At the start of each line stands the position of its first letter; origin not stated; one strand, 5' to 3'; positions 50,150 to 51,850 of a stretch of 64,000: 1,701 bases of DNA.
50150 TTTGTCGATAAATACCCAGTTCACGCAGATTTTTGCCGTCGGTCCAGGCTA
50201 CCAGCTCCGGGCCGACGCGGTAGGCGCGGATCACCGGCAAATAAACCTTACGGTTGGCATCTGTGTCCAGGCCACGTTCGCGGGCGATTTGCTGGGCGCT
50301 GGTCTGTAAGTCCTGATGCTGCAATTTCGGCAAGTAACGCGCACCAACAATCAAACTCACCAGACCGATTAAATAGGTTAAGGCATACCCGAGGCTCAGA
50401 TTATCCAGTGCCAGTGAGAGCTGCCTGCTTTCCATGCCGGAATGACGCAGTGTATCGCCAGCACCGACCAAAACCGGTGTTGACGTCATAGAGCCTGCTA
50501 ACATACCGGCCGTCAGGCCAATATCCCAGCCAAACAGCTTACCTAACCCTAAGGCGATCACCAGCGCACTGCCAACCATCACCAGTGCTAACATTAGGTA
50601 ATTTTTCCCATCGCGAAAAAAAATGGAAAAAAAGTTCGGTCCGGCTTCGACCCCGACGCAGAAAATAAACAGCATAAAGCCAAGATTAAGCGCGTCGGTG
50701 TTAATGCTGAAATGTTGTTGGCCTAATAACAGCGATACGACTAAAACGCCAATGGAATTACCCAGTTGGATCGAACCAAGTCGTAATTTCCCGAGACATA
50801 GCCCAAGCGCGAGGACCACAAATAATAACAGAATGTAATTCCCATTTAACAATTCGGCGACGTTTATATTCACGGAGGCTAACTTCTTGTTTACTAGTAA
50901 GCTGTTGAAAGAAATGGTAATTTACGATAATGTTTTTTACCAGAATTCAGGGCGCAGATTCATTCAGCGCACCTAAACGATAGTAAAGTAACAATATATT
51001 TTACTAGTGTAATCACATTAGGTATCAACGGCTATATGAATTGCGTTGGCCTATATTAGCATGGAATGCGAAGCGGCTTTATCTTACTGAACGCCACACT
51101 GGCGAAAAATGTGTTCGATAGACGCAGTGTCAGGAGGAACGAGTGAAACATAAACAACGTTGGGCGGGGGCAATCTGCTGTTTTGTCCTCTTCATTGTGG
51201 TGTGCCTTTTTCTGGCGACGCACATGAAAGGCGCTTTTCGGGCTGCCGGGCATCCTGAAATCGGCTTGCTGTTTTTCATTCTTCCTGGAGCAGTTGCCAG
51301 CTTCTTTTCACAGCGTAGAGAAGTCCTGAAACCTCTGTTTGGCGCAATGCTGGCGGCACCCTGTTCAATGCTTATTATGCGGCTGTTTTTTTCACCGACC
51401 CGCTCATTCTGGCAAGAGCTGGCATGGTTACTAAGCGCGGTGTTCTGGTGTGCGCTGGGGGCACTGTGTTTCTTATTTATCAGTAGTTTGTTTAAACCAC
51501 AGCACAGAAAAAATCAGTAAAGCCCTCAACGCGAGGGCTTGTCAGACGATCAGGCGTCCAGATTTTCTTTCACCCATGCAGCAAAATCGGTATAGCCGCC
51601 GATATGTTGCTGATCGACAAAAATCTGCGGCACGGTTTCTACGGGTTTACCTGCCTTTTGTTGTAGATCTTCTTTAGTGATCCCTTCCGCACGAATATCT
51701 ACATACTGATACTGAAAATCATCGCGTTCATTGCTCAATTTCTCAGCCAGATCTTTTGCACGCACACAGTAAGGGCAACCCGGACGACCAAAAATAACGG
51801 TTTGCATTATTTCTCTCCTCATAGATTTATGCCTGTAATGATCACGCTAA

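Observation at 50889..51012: Palindromic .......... motifs in the ybjL-ybjM divergent region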

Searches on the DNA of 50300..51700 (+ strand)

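Call 5: search_dna_similar(query=window:50700-51300:+, collection=ecoli_genomes, mode=near, max_rows=10, rows=spread)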
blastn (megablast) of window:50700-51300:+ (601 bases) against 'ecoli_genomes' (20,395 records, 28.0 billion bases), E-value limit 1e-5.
Records with a match: 5421; places in all: 5425; records where one place covers at least 80% of the query: 5420.
Genomes with a match: 5419 of 5426; with a place that covers at least 80% of the query: 5418. Places per genome that has any: lowest 1, median 1, highest 3. On chromosomes: 5418 places; on plasmids: 7.
Best place of each record, by identity: >=99% 5419; 95-99% 2.
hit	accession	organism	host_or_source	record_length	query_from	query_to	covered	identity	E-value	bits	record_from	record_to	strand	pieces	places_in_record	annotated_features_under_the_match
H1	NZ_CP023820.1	Escherichia coli strain 7/2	Homo sapiens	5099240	1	601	100%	100.0%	0e+0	1110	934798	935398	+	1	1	ybjL: aspartate:alanine antiporter | ybjM: inner membrane protein YbjM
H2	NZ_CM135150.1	Escherichia coli strain 54214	Homo sapiens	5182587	1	601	100%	99.8%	0e+0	1105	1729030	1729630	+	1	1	ybjL: aspartate:alanine antiporter | ybjM: inner membrane protein YbjM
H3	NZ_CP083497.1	Escherichia coli strain elppa6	Homo sapiens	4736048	1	601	100%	99.5%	0e+0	1094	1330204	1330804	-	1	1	ybjL: aspartate:alanine antiporter | ybjM: inner membrane protein YbjM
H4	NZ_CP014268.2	Escherichia coli B strain C2566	laboratory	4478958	1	601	100%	99.3%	0e+0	1088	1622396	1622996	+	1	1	ybjL: aspartate:alanine antiporter | ybjM: inner membrane protein YbjM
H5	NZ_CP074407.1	Escherichia coli strain GDAR2-2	Mus musculus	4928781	1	601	100%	99.3%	0e+0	1088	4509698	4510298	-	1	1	ybjL: aspartate:alanine antiporter | ybjM: inner membrane protein YbjM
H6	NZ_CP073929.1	Escherichia coli strain MB64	Poultry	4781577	1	601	100%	99.3%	0e+0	1088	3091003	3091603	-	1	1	ybjL: aspartate:alanine antiporter | ybjM: inner membrane protein YbjM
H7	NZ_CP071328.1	Escherichia coli strain 4114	missing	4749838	1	601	100%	99.3%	0e+0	1088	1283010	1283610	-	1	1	ybjL: aspartate:alanine antiporter | ybjM: inner membrane protein YbjM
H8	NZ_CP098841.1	Escherichia coli strain CUVET18-1475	Canis lupus familiaris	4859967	1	601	100%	99.3%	0e+0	1088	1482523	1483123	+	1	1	ybjL: aspartate:alanine antiporter | ybjM: inner membrane protein YbjM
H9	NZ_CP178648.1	Escherichia coli strain VTB96815v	Chicken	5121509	1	601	100%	99.2%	0e+0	1083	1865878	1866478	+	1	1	ybjL: aspartate:alanine antiporter | ybjM: inner membrane protein YbjM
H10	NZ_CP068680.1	Escherichia coli strain NCCP12480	Homo sapiens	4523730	420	601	30%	98.9%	1e-85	326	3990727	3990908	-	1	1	ybjM: inner membrane protein YbjM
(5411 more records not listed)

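Call 8: search_rna_families(source=window, start=50300, end=51700, threshold=evalue, max_evalue=1)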
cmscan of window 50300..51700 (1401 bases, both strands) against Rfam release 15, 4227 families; matches with E-value up to 1: 1.
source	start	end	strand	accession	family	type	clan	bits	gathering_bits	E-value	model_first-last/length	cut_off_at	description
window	50515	50593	+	RF02202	UCA1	Gene; lncRNA;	-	21.5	80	0.018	1-75/75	no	Urothelial cancer associated 1 conserved region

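Call 11: search_dna_similar(query=window:50874-51142:+, collection=ecoli_genomes, mode=distant, max_rows=30, rows=spread)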
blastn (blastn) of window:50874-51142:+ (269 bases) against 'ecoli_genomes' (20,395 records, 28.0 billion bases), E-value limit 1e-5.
Records with a match: 5420; places in all: 5424; records where one place covers at least 80% of the query: 5420.
Genomes with a match: 5418 of 5426; with a place that covers at least 80% of the query: 5418. Places per genome that has any: lowest 1, median 1, highest 3. On chromosomes: 5417 places; on plasmids: 7.
Best place of each record, by identity: >=99% 5420.
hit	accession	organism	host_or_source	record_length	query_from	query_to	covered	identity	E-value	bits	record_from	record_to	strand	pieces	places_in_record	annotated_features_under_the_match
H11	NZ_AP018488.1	Escherichia coli O157:H7 strain PV15-279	Homo sapiens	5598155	1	269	100%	100.0%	3e-134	486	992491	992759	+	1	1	none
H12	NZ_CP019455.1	Escherichia coli strain FHI_NMBU_03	Homo sapiens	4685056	1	269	100%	100.0%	3e-134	486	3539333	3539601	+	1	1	none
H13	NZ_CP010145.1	Escherichia coli strain D5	dog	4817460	1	269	100%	100.0%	3e-134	486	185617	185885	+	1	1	none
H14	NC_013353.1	Escherichia coli O103:H2 str. 12009 strain 12009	-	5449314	1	269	100%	100.0%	3e-134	486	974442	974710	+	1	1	none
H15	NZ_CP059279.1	Escherichia coli strain C7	water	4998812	1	269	100%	100.0%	3e-134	486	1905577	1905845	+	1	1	none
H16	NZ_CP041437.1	Escherichia coli strain STEC005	goat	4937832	1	269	100%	100.0%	3e-134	486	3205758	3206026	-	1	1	none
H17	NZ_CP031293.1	Escherichia coli strain EC17GD31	Homo sapiens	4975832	1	269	100%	100.0%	3e-134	486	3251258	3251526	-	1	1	none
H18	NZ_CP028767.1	Escherichia coli strain A7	Orangutan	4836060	1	269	100%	100.0%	3e-134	486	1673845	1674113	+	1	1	none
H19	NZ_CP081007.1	Escherichia coli strain XL1-Blue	-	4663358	1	269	100%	100.0%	3e-134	486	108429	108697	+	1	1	none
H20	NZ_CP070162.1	Escherichia coli strain FDAARGOS_1283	Homo sapiens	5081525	1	269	100%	100.0%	3e-134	486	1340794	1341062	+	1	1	none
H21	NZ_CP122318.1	Escherichia coli strain HT873X1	missing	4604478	1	269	100%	100.0%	3e-134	486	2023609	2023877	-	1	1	none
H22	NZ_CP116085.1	Escherichia coli strain DETEC-S566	ICU staff rectal swab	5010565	1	269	100%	100.0%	3e-134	486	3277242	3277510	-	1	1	none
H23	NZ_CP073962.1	Escherichia coli strain MB31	Poultry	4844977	1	269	100%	100.0%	3e-134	486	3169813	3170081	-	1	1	none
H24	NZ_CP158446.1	Escherichia coli strain CFT073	Homo sapiens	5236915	1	269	100%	100.0%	3e-134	486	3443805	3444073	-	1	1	none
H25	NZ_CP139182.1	Escherichia coli strain JX21CE35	chicken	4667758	1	269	100%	100.0%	3e-134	486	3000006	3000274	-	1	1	none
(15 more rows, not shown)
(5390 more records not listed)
